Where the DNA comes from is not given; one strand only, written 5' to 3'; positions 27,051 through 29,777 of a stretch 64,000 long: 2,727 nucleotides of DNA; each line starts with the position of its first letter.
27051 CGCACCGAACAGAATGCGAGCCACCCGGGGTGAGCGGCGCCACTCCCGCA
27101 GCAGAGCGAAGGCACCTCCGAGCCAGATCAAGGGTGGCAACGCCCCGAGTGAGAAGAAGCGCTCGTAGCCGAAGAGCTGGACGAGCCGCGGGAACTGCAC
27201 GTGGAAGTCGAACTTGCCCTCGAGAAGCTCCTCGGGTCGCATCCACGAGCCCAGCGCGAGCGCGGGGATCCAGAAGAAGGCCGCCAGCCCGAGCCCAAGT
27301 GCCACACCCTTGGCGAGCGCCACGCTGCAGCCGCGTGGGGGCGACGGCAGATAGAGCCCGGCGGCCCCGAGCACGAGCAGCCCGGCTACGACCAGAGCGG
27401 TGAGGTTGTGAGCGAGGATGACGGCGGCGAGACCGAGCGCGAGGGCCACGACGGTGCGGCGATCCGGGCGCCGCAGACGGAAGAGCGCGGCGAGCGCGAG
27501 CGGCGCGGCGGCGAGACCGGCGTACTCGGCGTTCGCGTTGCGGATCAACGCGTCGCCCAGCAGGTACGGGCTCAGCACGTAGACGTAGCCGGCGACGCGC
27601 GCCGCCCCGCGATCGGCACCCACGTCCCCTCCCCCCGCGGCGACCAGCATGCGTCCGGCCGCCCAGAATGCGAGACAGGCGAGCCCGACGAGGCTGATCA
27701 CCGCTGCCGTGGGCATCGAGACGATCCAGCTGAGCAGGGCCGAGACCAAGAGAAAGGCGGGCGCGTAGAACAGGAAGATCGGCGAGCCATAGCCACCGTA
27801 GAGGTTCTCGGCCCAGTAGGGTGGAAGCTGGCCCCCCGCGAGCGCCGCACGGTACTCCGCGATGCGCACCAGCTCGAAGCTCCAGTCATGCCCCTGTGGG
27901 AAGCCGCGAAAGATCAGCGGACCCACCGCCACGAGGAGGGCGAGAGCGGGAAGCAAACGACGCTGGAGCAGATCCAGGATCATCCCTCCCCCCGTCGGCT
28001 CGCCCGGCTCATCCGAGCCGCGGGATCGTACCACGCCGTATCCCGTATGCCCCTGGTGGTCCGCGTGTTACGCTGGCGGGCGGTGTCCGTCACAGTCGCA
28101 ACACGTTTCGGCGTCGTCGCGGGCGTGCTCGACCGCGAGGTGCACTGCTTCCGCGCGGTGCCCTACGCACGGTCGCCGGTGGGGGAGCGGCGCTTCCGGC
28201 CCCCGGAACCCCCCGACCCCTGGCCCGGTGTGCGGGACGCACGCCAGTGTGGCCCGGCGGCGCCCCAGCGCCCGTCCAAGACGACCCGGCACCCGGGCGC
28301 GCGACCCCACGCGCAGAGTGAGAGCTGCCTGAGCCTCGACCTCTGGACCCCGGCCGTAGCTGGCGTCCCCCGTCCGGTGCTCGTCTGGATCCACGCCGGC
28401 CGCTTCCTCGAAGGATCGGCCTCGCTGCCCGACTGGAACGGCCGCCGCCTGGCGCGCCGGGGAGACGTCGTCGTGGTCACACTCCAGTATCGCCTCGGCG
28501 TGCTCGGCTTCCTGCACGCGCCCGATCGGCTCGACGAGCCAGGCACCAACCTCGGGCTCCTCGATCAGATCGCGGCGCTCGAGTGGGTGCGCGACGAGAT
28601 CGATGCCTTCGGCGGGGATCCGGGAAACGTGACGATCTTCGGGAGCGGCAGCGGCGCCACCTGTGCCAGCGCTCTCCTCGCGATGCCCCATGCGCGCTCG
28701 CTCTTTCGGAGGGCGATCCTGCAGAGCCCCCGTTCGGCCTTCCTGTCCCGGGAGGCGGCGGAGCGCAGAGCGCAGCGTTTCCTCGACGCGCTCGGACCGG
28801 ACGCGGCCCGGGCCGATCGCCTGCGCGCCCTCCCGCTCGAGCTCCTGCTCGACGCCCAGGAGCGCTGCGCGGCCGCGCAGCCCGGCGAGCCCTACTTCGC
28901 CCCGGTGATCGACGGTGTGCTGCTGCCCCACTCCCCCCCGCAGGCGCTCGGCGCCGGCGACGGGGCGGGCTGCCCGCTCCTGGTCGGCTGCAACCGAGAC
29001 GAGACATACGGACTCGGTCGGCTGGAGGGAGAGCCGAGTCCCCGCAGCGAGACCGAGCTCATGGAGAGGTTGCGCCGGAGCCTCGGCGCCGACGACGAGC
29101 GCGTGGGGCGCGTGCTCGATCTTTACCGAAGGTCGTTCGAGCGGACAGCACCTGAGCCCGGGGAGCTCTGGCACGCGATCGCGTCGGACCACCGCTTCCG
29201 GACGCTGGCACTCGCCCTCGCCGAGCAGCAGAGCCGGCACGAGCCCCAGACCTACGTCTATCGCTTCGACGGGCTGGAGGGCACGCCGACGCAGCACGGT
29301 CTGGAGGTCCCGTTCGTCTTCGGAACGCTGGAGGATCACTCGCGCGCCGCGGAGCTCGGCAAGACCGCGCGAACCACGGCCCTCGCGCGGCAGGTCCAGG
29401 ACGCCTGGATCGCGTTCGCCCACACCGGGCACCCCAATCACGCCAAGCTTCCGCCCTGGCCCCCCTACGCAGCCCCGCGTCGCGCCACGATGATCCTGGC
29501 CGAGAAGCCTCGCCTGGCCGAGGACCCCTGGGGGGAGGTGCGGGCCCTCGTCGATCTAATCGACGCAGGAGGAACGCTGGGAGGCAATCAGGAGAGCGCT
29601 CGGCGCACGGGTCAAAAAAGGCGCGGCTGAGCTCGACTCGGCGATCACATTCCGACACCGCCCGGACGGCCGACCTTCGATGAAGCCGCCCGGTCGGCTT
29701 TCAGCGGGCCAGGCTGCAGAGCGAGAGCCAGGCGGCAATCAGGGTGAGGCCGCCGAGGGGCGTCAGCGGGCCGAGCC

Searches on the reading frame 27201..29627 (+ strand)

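Call 23: search_protein_families(library=pfam, proteins=[window:27201-29627:+], max_evalue=0.001)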
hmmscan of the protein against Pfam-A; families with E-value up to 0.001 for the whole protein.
window:27201-29627:+ (809 aa): 3 families
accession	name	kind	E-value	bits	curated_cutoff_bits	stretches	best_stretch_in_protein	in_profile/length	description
PF00135.34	COesterase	-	1.1e-98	331.9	27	1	298-770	4-500/515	Carboxylesterase family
PF07859.19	Abhydrolase_3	-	3.1e-09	37.4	25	1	394-524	1-122/210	alpha/beta hydrolase fold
PF20434.5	BD-FAE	-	3.9e-05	23.7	26.8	1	379-495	1-108/215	BD-FAE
